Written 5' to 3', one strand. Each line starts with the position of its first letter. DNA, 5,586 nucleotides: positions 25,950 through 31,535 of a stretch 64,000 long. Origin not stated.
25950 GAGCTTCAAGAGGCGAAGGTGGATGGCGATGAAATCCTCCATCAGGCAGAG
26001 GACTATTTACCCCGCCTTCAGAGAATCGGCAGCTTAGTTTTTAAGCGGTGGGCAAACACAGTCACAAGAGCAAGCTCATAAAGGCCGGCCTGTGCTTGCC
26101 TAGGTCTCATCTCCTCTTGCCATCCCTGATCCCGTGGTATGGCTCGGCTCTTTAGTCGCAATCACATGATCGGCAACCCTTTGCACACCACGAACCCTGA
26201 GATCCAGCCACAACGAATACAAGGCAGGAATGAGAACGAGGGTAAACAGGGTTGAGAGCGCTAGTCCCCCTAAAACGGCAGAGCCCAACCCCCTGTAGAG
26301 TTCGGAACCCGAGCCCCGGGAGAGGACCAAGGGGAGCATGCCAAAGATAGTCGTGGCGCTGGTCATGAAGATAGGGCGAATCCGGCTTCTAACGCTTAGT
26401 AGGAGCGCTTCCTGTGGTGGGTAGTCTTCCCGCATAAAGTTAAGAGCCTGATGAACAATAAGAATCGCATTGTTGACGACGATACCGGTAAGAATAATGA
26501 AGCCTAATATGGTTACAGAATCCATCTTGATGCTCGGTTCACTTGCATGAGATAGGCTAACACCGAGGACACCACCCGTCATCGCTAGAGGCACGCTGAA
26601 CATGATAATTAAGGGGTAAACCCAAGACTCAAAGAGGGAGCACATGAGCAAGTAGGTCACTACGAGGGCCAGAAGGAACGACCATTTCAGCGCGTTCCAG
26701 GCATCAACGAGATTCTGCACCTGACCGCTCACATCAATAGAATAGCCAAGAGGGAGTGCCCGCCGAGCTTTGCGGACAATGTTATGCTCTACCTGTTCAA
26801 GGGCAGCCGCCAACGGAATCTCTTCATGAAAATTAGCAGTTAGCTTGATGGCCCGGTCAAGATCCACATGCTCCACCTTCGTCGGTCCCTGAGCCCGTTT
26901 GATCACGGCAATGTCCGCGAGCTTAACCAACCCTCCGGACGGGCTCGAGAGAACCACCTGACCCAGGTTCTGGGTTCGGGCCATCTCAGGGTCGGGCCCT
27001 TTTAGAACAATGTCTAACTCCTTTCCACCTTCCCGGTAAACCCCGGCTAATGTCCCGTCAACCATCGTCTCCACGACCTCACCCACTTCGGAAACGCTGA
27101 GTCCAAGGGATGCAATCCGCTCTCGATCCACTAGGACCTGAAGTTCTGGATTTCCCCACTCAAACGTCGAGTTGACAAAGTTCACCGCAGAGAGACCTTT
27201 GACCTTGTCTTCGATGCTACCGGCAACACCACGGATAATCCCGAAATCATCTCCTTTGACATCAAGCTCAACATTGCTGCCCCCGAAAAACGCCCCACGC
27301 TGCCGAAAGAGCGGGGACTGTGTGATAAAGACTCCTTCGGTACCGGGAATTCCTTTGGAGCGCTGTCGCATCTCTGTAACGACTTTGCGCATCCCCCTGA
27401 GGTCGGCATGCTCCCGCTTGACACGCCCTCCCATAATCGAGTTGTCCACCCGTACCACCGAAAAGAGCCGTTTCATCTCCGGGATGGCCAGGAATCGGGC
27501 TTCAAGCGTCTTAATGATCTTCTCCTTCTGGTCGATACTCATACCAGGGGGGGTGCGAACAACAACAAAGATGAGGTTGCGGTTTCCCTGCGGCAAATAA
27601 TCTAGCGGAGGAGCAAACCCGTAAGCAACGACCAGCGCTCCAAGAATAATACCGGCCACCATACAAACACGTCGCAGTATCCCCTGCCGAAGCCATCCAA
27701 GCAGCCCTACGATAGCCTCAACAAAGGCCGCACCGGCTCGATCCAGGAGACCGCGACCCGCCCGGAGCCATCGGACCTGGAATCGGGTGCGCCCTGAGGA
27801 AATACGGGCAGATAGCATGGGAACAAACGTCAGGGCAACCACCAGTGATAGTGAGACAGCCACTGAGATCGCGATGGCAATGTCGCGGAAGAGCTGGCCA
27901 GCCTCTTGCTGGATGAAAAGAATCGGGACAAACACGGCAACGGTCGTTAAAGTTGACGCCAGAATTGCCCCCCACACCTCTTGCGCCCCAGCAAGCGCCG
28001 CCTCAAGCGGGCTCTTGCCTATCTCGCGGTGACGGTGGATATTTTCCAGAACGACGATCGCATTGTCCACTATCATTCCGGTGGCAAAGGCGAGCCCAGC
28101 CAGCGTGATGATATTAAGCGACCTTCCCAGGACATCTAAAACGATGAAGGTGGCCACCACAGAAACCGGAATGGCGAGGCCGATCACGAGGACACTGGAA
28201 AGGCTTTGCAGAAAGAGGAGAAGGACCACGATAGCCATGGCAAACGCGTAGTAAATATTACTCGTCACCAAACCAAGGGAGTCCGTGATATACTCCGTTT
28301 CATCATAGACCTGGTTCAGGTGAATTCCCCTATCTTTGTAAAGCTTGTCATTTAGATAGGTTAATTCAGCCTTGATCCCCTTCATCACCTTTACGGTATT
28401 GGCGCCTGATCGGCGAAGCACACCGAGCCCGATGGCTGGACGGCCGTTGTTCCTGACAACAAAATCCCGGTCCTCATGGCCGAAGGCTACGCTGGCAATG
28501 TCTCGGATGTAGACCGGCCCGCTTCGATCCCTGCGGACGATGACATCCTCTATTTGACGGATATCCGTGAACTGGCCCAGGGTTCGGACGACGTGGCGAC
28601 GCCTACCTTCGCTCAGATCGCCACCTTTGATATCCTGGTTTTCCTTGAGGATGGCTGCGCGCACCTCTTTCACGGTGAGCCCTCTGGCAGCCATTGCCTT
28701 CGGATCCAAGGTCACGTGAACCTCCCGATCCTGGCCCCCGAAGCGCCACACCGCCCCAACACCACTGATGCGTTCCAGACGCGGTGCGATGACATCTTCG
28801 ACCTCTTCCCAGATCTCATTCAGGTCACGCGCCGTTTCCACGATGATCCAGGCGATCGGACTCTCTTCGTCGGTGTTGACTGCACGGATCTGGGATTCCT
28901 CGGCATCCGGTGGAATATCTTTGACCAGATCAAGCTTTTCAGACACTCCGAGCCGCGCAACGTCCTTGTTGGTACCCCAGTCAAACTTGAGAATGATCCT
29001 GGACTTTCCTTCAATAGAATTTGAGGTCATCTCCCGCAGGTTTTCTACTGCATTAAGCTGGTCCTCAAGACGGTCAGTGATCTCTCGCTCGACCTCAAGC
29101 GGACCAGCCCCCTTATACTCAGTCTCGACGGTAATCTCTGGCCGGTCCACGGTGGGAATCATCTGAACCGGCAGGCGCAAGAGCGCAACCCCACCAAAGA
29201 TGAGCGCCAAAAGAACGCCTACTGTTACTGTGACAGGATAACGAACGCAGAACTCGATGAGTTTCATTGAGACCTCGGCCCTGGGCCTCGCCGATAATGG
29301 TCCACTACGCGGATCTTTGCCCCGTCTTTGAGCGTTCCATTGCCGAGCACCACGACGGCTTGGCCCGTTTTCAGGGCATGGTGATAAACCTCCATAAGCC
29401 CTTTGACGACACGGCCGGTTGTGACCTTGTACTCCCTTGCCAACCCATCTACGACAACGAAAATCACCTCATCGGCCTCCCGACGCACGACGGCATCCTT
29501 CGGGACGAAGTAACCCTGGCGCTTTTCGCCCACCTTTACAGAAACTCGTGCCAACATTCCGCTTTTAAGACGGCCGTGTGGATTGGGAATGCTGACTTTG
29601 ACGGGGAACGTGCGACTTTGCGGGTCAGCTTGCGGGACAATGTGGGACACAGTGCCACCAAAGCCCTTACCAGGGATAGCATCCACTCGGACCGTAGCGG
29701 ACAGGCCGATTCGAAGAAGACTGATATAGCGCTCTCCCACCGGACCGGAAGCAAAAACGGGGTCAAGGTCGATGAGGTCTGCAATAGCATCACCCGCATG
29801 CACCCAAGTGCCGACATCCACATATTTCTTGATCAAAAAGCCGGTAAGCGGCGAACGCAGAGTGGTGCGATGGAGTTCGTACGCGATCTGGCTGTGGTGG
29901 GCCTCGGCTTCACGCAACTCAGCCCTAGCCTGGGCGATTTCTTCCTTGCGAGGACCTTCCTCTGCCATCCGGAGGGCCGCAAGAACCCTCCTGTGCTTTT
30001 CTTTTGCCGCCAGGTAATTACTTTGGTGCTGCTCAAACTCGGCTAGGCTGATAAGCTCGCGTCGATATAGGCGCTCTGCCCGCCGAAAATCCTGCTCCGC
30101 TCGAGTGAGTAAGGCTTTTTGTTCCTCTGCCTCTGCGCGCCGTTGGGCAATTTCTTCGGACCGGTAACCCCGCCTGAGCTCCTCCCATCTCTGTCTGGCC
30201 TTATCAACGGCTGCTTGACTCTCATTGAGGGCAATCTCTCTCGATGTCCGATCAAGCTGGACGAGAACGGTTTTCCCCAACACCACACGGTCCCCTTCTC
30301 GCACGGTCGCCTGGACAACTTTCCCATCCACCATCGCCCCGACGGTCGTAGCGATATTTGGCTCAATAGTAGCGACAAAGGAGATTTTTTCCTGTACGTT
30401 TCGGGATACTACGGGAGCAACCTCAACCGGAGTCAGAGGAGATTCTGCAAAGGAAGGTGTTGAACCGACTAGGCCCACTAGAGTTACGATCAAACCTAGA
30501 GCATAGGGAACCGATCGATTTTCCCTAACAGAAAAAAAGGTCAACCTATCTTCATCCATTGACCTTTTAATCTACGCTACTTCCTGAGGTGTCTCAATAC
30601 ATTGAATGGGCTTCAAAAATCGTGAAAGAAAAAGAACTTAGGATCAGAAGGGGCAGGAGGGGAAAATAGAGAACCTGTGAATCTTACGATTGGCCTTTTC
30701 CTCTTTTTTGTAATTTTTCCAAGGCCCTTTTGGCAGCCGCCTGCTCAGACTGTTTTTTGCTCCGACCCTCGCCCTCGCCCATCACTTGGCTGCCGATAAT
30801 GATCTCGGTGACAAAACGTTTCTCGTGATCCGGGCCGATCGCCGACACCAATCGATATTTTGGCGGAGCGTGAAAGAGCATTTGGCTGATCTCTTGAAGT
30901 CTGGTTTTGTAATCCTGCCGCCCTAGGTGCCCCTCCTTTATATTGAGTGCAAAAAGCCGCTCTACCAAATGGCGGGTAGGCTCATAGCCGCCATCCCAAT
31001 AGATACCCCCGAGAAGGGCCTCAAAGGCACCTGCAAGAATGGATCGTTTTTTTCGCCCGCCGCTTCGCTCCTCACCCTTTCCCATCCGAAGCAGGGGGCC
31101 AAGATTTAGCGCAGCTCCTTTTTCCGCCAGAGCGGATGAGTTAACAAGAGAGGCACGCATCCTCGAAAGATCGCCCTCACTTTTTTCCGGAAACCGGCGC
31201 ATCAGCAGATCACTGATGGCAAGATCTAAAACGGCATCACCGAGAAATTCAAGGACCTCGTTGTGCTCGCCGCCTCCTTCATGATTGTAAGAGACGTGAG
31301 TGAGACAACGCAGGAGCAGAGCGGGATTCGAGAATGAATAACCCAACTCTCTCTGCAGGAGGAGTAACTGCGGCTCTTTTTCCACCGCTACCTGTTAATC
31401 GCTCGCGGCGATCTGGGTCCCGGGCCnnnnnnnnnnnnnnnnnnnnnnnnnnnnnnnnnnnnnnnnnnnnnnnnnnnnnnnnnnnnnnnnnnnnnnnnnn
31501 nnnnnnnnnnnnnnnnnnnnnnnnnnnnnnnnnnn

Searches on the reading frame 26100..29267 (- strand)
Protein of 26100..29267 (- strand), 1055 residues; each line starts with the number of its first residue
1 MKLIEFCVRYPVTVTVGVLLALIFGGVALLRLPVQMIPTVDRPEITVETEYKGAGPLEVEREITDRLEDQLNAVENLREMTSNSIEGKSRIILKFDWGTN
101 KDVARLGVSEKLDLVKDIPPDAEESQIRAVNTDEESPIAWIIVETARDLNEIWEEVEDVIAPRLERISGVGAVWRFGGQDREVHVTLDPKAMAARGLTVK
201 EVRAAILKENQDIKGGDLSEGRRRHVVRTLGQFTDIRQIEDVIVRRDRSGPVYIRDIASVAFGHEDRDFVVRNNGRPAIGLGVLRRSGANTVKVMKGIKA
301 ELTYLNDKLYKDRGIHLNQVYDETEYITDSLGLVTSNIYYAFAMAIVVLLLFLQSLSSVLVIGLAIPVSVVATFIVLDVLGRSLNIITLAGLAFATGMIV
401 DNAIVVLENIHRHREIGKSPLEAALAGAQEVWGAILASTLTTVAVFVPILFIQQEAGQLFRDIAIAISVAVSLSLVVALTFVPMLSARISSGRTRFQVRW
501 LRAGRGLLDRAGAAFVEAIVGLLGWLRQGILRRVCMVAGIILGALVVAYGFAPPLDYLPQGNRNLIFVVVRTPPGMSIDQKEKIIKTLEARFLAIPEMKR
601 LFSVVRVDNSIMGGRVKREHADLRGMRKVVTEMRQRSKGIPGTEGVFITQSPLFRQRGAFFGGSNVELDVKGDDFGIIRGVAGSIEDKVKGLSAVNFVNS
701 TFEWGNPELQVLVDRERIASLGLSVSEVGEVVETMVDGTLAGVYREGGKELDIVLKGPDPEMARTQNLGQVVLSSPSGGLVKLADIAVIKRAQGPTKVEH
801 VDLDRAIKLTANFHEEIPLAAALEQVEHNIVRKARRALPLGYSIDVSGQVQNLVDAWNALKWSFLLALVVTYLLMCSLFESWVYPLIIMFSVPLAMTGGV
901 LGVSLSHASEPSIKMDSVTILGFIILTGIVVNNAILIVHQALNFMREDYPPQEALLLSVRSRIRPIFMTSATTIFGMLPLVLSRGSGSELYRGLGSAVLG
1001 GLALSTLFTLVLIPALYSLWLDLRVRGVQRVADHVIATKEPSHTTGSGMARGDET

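Call 8: search_protein_families(library=pfam, proteins=[window:26100-29267:-], max_evalue=0.0001)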
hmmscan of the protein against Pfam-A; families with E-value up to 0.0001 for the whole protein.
window:26100-29267:- (1055 aa): 2 families
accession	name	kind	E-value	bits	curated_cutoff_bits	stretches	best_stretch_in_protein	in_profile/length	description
PF00873.25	ACR_tran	-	2.3e-231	770.9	28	1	4-1019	2-1019/1021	AcrB/AcrD/AcrF family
PF03176.21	MMPL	-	2.7e-15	56.6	20.5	2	829-1019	109-301/333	MMPL family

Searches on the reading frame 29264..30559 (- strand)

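Call 7: search_protein_families(library=pfam, proteins=[window:29264-30559:-], max_evalue=0.0001)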
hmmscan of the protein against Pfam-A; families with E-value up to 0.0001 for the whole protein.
window:29264-30559:- (431 aa): 2 families
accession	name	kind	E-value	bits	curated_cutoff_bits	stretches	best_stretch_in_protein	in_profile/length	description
PF16576.10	HlyD_D23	-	3.5e-28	98.8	30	1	172-337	53-214/214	Barrel-sandwich domain of CusB or HlyD membrane-fusion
PF13437.12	HlyD_3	-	6.4e-17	62.7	22.2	1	233-333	1-105/106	HlyD family secretion protein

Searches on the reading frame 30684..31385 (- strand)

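Call 8: search_protein_families(library=pfam, proteins=[window:30684-31385:-], max_evalue=0.0001)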
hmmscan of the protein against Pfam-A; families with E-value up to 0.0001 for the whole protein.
window:30684-31385:- (233 aa): 4 families
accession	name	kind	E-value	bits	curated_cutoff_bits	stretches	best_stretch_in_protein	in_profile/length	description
PF14622.11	Ribonucleas_3_3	-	5e-33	114.4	35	1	21-144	2-123/128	Ribonuclease-III-like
PF00636.31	Ribonuclease_3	-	5.6e-23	82.1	27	1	43-133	1-102/102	Ribonuclease III domain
PF00035.32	dsrm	-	3.7e-17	63.1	23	1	159-225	1-66/66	Double-stranded RNA binding motif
PF24995.1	DSRM_2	-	2.5e-05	25.1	27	1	183-226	37-78/79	dsRNA binding domain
